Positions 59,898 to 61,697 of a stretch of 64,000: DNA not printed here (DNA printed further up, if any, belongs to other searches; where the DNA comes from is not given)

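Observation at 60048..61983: Radical SAM/SPASM enzyme plus a 64-aa Cys/Pro-tailed peptide: candidate uncharacterised RiPP system under sigma54 control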

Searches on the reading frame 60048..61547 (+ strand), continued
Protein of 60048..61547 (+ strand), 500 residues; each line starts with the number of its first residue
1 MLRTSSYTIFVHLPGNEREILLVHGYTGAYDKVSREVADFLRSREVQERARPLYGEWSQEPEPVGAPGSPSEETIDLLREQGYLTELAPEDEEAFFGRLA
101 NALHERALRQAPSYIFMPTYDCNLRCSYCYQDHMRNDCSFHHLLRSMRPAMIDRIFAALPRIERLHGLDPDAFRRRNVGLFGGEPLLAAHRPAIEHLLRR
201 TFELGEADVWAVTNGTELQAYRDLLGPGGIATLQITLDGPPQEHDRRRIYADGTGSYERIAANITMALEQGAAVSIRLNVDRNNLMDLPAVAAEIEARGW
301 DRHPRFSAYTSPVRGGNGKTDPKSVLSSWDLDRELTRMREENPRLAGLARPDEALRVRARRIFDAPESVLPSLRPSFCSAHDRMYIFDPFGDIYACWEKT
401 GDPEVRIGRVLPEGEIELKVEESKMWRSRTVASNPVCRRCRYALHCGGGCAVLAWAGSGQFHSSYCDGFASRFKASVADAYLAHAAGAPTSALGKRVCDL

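Call 31: predict_structure(alignment_id=A2)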
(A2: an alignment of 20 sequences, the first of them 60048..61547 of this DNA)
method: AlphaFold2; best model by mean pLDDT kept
length: 500 residues; sequences in the alignment: 20
mean_pLDDT: 72.8   pTM: 0.72
mean pLDDT of the five models: 72.8, 70.4, 67.0, 63.3, 62.2
residues with pLDDT >= 90: 69; 70-90: 248; 50-70: 108; < 50: 75
segments of 3 or more residues with pLDDT < 50: 48-60, 366-382, 398-403, 444-466, 489-500
pLDDT, mean of each block of 10 residues (from residue 1): 83 81 76 86 67 39 63 88 86 76 67 84 64 71 84 93 83 84 85 95 89 89 93 86 81 77 95 84 88 90 78 59 70 73 70 56 58 38 76 67 67 83 61 56 49 37 47 67 67 34
secondary structure, 60 per line:
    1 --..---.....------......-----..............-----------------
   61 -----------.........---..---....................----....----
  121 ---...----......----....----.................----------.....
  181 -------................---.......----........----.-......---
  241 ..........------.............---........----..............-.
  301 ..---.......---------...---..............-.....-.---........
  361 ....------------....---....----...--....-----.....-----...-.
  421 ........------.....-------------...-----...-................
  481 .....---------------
elements in order: E8-12 E19-24 E30-34 H35-43 H72-80 H89-108 E113-116 E124-126 H131-136 H141-144 H149-165 E176-180 H188-203 E207-213 H218-224 E232-237 H241-247 E248-250 H257-269 E273-280 H285-298 E306-312 H328-341 H343-347 H353-364 H377-380 E384-387 E392-394 H397-400 E406-410 E416-418 H420-428 H435-439 E453-455 E461-463 H465-485

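Call 35: fold_search(model_id=the predicted structure, library=pdb)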
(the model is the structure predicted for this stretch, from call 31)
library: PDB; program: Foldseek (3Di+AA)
matches with E <= 10: 1468; with E <= 0.001: 90
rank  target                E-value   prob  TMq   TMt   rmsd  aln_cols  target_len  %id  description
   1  5why_B                2.8e-16  1.00  0.55  0.64   9.3       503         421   16  Structural Insights into Thioether Bond Formation in the Biosynthesis of Sactipeptides (released 2017-07-26)
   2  5why_A                3.2e-15  1.00  0.55  0.64   9.6       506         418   16  Structural Insights into Thioether Bond Formation in the Biosynthesis of Sactipeptides (released 2017-07-26)
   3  5wgg_A                4.3e-15  1.00  0.58  0.65   8.9       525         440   16  Structural Insights into Thioether Bond Formation in the Biosynthesis of Sactipeptides (released 2017-07-26)
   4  4k39_B                6.6e-13  1.00  0.49  0.65   6.3       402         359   15  Native anSMEcpe with bound AdoMet and Cp18Cys peptide (released 2013-05-08)
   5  4k37_B                3.4e-12  1.00  0.48  0.62   6.5       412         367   15  Native anSMEcpe with bound AdoMet (released 2013-05-08)
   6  4k36_A                3.6e-12  1.00  0.49  0.62   6.5       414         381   14  His6 tagged anSMEcpe with bound AdoMet (released 2013-05-08)
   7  8vpo                  4.3e-12  1.00  0.60  0.66   6.4       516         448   14  X-Ray Crystal Structure of TigE from Paramaledivibacter caminithermalis (released 2024-02-07)
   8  4k37_A                4.3e-12  1.00  0.51  0.66   6.1       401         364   15  Native anSMEcpe with bound AdoMet (released 2013-05-08)
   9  4k38_A                6.4e-12  1.00  0.49  0.63   6.6       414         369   15  Native anSMEcpe with bound AdoMet and Kp18Cys peptide (released 2013-05-08)
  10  4k39_A                9.0e-12  1.00  0.48  0.63   6.4       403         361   14  Native anSMEcpe with bound AdoMet and Cp18Cys peptide (released 2013-05-08)
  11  4k36_B                1.0e-11  1.00  0.49  0.64   6.3       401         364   15  His6 tagged anSMEcpe with bound AdoMet (released 2013-05-08)
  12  4k38_B                4.7e-11  1.00  0.48  0.62   6.6       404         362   15  Native anSMEcpe with bound AdoMet and Kp18Cys peptide (released 2013-05-08)
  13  9gm3_C                5.2e-11  1.00  0.46  0.59   6.5       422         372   17  Crystal structure of the complex formed between the radical SAM protein ChlB and the leader region of its precursor su (released 2025-06-25)
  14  9gmc_A                1.1e-10  1.00  0.46  0.59   7.0       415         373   16  Crystal structure of the complex formed between the radical SAM protein ChlB and the R3A mutant of ChlA (released 2025-06-25)
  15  9gm3_A                1.1e-10  1.00  0.45  0.57   7.1       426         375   16  Crystal structure of the complex formed between the radical SAM protein ChlB and the leader region of its precursor su (released 2025-06-25)
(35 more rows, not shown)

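Call 36: find_encoding_contigs(protein=P0063, flank=10000, max_places=2)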
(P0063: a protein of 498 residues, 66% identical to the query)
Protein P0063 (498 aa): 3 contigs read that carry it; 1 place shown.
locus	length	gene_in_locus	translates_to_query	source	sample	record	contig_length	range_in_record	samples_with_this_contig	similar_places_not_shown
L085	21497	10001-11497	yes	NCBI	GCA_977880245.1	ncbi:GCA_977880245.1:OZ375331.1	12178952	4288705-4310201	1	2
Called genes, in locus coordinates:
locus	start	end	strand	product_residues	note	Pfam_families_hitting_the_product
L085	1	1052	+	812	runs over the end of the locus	PF07721:TPR_4 (faint), PF14559:TPR_19 (faint), PF14561:TPR_20 (faint), PF07719:TPR_2 (faint), PF13428:TPR_14 (faint)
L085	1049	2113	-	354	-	PF26550:Tricorn_2nd (faint), PF07676:PD40 (weak)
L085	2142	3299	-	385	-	PF00657:Lipase_GDSL (faint), PF13472:Lipase_GDSL_2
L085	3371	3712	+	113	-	PF13622:4HBT_3 (weak), PF03061:4HBT (weak)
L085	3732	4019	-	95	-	PF07719:TPR_2 (faint), PF13432:TPR_16 (weak)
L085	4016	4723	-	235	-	PF06267:DUF1028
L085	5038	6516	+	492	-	PF01841:Transglut_core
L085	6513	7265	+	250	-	PF00005:ABC_tran, PF13304:AAA_21 (weak)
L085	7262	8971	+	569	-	PF16949:ABC_tran_2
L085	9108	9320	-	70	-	-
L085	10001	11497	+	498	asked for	PF04055:Radical_SAM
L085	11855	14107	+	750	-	PF12704:MacB_PCD, PF02687:FtsX, PF12704:MacB_PCD, PF02687:FtsX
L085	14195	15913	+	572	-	PF12679:ABC2_membrane_2, PF10920:DUF2705 (weak), PF12040:DUF3526 (weak)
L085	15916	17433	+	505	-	PF12679:ABC2_membrane_2, PF12040:DUF3526 (weak)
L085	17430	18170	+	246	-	PF00005:ABC_tran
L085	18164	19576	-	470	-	PF00072:Response_reg, PF07728:AAA_5 (faint), PF00158:Sigma54_activat, PF14532:Sigma54_activ_2, PF00004:AAA (weak), PF25601:AAA_lid_14, PF18024:HTH_50, PF02954:HTH_8, +1 more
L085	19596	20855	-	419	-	PF01590:GAF (weak), PF13492:GAF_3, PF00512:HisKA, PF02518:HATPase_c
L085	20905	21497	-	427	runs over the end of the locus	PF07719:TPR_2 (faint), PF13428:TPR_14 (faint), PF13525:YfiO (faint), PF14559:TPR_19 (weak), PF13371:TPR_9 (weak), PF13414:TPR_11 (weak), PF13432:TPR_16 (weak), PF14559:TPR_19, +6 more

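Call 37: find_encoding_contigs(protein=P0119, flank=10000, max_places=2)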
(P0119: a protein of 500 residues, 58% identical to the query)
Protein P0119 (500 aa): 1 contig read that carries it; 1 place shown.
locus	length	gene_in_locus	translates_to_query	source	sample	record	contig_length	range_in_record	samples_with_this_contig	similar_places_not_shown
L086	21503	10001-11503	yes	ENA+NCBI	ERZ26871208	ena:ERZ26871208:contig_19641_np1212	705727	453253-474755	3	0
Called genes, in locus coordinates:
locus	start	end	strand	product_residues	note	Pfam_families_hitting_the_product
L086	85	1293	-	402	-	PF20240:DUF6597, PF12833:HTH_18, PF00165:HTH_AraC (weak)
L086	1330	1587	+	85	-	PF11528:DUF3224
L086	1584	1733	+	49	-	PF11528:DUF3224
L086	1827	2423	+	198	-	-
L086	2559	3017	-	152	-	PF01934:HepT-like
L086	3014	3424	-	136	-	PF18765:Polbeta, PF01909:NTP_transf_2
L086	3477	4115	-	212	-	PF12766:Pyridox_oxase_2, PF01243:PNPOx_N, PF10590:PNP_phzG_C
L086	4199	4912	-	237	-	-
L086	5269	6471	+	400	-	-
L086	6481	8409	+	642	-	PF00817:IMS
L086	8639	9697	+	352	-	PF05118:Asp_Arg_Hydrox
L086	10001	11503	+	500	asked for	PF04055:Radical_SAM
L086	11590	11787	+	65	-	-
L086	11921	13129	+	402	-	PF06722:EryCIII-like_C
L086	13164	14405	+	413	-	-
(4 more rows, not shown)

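Call 58: find_encoding_contigs(protein=P0100, flank=8000, max_places=1)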
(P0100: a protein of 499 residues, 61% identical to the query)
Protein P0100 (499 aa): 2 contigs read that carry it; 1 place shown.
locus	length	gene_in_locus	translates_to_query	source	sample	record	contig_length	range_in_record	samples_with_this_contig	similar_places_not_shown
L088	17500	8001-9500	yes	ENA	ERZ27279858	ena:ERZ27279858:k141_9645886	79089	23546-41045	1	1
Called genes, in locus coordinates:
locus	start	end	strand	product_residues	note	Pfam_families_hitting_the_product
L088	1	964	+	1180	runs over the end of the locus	PF00069:Pkinase, PF07714:PK_Tyr_Ser-Thr, PF03109:ABC1 (weak), PF13432:TPR_16 (faint), PF14559:TPR_19 (faint), PF13424:TPR_12, PF17874:TPR_MalT, PF13424:TPR_12, +6 more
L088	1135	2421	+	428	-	PF01590:GAF (weak), PF13185:GAF_2 (weak), PF13492:GAF_3, PF00512:HisKA, PF02518:HATPase_c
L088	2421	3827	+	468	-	PF00072:Response_reg, PF00158:Sigma54_activat, PF14532:Sigma54_activ_2, PF07728:AAA_5 (weak), PF25601:AAA_lid_14, PF02954:HTH_8, PF18024:HTH_50 (weak)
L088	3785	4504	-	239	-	PF00005:ABC_tran, PF13304:AAA_21 (faint)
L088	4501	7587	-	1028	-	PF12679:ABC2_membrane_2, PF12040:DUF3526 (weak)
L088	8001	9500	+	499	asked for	PF04055:Radical_SAM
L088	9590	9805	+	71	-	-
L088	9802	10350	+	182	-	PF12833:HTH_18, PF00165:HTH_AraC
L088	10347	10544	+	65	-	-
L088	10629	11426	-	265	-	-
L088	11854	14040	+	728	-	PF13365:Trypsin_2, PF09458:H_lectin (weak)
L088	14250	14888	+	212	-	PF07638:Sigma70_ECF, PF08281:Sigma70_r4_2, PF04545:Sigma70_r4 (weak)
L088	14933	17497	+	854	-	PF00069:Pkinase, PF07714:PK_Tyr_Ser-Thr, PF03109:ABC1, PF13424:TPR_12, PF24885:TPR_NPHP3, PF13374:TPR_10, PF13424:TPR_12, PF17874:TPR_MalT, +17 more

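Call 68: search_protein_representatives(protein=window:60048-61547:+)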
Query: 500 residues. Proteins with E-value up to 0.001 (for the whole library): 12321; up to 1e-10: 3839; up to 1e-30: 649. The best 150 are listed.
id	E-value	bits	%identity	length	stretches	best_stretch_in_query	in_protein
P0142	7.0e-150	516.4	70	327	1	1-328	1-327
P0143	7.9e-145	499.8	46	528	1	3-482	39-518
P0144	2.0e-136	472.0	64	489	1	2-333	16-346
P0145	2.3e-136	471.8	48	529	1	2-488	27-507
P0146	3.6e-136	471.2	47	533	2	2-423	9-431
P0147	1.5e-133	462.5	47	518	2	2-410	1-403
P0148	8.5e-131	453.5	47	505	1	1-481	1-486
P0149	6.9e-129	447.2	49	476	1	2-487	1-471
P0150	5.3e-128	444.3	45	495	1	1-490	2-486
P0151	8.4e-128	443.6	51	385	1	117-491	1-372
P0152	2.7e-124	432.0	44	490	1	2-482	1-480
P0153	1.9e-120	419.3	42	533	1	3-481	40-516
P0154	8.9e-120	417.1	52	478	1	1-360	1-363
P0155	6.4e-112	391.2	42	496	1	1-486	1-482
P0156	8.6e-108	377.6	44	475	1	1-482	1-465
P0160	4.8e-103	361.9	38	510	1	2-484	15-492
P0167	1.7e-95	337.0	36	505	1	2-487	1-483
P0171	1.4e-90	320.8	35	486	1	2-483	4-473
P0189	2.7e-77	277.0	32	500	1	17-480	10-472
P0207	7.4e-73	262.3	34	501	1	2-485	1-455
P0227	1.5e-67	244.8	32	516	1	3-481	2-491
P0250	6.2e-64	232.9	28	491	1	3-481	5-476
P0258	2.6e-62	227.6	31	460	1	3-473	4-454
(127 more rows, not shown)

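Call 69: search_protein_families(library=ncbifam, proteins=[P0143, P0152, P0160, P0167, P0171, P0189, P0207, P0227, P0250, P0258], max_evalue=1e-40)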
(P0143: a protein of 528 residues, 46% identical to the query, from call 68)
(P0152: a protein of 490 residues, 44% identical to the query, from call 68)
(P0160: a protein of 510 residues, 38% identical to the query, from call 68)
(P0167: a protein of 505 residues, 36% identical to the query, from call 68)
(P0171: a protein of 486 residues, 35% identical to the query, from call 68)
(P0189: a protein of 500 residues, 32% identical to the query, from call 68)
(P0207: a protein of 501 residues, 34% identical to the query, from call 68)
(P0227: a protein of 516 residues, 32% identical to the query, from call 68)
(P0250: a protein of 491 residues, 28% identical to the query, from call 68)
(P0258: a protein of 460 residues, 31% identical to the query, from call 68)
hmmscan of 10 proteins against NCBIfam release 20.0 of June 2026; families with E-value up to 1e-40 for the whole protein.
P0143 (528 aa): 0 families

P0152 (490 aa): 0 families

P0160 (510 aa): 0 families

P0167 (505 aa): 0 families

P0171 (486 aa): 0 families

P0189 (500 aa): 0 families

P0207 (501 aa): 0 families

P0227 (516 aa): 0 families

P0250 (491 aa): 1 family
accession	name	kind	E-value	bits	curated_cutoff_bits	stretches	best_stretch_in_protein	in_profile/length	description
TIGR04463.1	rSAM_vs_C_rich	equivalog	3e-42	144.9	525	1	45-463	29-415/438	TIGR04463 family radical SAM/SPASM RiPP maturase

P0258 (460 aa): 0 families
